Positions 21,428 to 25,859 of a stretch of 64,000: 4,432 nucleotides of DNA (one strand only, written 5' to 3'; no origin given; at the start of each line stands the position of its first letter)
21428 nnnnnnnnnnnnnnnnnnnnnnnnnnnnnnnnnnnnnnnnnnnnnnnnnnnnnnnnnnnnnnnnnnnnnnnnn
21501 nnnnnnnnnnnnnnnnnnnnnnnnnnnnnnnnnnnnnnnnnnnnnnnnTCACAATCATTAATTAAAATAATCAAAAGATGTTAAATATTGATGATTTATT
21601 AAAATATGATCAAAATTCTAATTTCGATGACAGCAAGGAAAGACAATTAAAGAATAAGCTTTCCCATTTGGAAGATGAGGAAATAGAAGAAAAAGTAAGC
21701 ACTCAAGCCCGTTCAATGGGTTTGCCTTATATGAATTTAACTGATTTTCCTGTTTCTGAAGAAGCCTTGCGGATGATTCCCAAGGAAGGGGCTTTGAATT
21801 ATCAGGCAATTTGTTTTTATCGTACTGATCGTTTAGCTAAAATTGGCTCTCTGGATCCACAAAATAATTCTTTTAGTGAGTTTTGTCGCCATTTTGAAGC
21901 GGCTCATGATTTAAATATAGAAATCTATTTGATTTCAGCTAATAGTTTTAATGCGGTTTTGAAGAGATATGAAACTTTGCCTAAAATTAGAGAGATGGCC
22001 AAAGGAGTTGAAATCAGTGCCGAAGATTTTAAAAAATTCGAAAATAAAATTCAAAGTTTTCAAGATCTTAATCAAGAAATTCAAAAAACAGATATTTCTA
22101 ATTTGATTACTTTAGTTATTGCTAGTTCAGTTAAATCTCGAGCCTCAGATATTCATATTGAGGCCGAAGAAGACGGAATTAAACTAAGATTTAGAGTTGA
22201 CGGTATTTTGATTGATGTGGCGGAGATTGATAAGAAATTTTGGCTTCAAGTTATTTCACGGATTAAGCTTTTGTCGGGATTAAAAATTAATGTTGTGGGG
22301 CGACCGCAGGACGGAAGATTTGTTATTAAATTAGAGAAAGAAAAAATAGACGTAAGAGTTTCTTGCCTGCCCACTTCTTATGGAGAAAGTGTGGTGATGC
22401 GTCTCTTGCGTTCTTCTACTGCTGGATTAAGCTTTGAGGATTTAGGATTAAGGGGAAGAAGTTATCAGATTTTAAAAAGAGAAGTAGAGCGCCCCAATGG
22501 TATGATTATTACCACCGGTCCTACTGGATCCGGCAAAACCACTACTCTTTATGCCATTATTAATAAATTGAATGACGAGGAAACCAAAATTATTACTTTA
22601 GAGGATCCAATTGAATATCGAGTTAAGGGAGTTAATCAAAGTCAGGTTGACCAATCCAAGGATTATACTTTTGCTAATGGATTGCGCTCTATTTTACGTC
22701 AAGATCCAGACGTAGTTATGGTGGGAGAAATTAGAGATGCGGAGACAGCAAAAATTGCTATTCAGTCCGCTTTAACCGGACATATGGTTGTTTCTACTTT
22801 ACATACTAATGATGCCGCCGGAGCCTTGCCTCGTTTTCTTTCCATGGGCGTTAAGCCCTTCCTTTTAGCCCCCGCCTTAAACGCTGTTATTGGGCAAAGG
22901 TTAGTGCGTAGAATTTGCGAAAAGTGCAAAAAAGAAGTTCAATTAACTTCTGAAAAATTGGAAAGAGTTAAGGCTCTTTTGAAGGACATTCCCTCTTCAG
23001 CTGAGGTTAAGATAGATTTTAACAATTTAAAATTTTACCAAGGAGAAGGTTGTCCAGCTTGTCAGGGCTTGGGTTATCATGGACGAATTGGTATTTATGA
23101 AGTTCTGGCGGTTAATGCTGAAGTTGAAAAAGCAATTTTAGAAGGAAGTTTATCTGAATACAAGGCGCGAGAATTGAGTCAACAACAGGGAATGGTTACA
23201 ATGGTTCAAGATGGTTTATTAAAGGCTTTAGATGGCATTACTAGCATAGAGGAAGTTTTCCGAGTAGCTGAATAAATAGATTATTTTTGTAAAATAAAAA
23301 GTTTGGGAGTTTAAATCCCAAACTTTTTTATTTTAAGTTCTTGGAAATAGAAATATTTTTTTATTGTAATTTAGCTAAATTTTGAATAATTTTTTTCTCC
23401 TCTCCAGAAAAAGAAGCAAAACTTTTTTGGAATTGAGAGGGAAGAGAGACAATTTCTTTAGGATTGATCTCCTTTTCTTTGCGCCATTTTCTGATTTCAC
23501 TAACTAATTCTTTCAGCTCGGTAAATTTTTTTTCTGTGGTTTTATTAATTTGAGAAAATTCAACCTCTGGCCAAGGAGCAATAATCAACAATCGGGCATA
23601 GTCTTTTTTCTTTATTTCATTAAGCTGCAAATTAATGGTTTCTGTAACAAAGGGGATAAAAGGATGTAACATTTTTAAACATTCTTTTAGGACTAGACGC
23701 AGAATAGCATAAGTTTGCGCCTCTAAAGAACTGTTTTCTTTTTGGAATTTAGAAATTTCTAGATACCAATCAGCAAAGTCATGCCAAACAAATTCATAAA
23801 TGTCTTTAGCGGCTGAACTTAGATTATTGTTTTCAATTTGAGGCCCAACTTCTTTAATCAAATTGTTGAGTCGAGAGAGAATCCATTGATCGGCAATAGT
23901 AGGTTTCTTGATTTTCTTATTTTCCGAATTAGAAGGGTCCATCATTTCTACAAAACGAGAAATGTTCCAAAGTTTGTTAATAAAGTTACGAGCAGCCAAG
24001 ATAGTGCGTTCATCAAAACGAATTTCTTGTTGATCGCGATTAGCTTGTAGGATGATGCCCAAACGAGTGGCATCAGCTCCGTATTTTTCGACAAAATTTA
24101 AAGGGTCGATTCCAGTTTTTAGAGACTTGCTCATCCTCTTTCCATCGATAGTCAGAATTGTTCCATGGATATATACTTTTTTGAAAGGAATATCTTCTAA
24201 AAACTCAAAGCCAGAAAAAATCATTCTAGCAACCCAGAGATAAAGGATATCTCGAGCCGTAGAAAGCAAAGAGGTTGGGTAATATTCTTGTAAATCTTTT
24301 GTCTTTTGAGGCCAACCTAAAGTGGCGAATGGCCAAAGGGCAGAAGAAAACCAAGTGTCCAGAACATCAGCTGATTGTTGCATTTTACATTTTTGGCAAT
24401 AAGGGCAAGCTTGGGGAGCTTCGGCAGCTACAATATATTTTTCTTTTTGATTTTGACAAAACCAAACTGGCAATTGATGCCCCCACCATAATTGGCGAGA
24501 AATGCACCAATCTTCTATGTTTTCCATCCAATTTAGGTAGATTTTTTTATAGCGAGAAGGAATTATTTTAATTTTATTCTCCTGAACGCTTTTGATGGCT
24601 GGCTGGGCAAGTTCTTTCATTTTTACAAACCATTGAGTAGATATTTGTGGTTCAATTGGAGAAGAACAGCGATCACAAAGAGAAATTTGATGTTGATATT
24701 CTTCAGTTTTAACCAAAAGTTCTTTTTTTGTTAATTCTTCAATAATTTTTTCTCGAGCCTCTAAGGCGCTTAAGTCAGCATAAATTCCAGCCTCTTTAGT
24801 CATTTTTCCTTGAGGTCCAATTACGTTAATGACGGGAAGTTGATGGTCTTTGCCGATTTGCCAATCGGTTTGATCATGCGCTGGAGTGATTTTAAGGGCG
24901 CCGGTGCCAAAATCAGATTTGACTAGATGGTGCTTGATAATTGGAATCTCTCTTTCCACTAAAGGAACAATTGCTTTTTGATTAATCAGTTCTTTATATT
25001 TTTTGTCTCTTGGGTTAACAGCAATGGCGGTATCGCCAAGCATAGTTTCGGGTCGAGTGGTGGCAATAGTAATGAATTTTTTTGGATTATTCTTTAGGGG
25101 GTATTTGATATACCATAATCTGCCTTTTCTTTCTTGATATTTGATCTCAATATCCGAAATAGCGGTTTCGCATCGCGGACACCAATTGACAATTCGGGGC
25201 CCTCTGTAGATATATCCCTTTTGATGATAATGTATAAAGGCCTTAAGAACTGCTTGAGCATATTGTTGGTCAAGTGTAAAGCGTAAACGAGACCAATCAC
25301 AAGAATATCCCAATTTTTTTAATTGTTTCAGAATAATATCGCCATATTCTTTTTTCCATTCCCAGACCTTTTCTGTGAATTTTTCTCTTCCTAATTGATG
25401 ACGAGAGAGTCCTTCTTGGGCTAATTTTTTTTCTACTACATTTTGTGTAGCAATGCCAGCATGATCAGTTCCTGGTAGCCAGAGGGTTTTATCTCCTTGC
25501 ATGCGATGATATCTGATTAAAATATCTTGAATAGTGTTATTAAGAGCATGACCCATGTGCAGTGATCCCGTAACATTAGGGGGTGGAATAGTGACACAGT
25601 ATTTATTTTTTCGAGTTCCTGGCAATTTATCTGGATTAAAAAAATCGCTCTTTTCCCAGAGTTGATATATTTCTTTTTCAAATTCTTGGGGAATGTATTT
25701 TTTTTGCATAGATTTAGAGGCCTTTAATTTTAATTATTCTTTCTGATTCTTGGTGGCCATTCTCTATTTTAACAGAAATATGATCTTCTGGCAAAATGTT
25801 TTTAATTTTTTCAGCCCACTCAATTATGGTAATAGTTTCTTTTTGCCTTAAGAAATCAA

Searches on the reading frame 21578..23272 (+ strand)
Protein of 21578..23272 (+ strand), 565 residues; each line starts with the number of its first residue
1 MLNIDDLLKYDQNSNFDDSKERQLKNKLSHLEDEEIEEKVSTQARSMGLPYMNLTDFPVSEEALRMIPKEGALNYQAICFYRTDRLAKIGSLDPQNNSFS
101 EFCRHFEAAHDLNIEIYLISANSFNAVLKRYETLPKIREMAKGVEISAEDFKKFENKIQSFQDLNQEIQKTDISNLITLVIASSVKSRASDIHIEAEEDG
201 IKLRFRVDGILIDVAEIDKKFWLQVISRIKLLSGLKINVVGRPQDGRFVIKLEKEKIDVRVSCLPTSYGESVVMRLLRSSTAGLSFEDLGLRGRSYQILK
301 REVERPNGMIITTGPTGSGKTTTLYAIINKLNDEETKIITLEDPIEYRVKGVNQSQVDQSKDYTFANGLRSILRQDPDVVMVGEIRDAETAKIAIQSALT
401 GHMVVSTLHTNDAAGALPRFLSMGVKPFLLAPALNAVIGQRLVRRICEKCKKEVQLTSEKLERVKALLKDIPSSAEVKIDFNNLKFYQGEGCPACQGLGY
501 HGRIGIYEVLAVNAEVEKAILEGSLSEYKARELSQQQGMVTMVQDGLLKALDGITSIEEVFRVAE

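Call 53: search_protein_families(library=pfam, proteins=[window:21578-23272:+], max_evalue=0.00001)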
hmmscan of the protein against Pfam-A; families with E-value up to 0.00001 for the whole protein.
window:21578-23272:+ (565 aa): 1 family
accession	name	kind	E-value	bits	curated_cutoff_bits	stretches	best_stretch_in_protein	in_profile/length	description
PF00437.27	T2SSE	-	1.6e-123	412.4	24.9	1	171-562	6-370/370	Type II/IV secretion system protein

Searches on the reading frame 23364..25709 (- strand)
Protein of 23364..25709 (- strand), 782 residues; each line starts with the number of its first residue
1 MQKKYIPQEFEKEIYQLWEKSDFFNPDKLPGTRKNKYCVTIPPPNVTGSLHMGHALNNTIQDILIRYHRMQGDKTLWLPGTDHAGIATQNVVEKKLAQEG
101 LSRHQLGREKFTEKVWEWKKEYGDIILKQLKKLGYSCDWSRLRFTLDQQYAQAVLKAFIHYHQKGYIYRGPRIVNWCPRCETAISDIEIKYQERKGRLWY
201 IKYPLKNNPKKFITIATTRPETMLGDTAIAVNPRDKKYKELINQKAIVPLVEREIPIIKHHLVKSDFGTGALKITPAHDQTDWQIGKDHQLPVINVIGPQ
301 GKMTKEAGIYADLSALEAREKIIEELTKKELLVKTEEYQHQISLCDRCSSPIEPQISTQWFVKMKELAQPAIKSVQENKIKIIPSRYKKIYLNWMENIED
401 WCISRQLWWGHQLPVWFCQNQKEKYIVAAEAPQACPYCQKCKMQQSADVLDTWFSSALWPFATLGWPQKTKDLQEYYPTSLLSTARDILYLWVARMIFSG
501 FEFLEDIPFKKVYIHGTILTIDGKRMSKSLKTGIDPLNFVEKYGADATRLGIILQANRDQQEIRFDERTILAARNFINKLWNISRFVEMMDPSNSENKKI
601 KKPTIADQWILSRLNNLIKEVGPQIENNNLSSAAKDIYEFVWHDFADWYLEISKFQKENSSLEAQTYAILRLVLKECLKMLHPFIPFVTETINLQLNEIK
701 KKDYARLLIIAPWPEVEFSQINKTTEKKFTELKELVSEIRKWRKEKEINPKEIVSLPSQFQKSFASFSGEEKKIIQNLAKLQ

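Call 53: search_protein_families(library=pfam, proteins=[window:23364-25709:-], max_evalue=0.00001)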
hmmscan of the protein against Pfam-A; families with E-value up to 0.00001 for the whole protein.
window:23364-25709:- (782 aa): 4 families
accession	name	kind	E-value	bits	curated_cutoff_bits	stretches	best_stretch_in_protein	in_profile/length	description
PF00133.28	tRNA-synt_1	-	6.1e-139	463.8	22.7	1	14-557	2-406/414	tRNA synthetases class I (I, L, M and V)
PF08264.19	Anticodon_1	-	1.3e-34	119.7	25.1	1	607-752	1-142/148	Anticodon-binding domain of tRNA ligase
PF09334.17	tRNA-synt_1g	-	2.4e-23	83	20.1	2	345-575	169-376/391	tRNA synthetases class I (M)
PF13603.12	tRNA-synt_1_2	-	1.4e-12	47.9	25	1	243-305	86-148/185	Leucyl-tRNA synthetase, editing domain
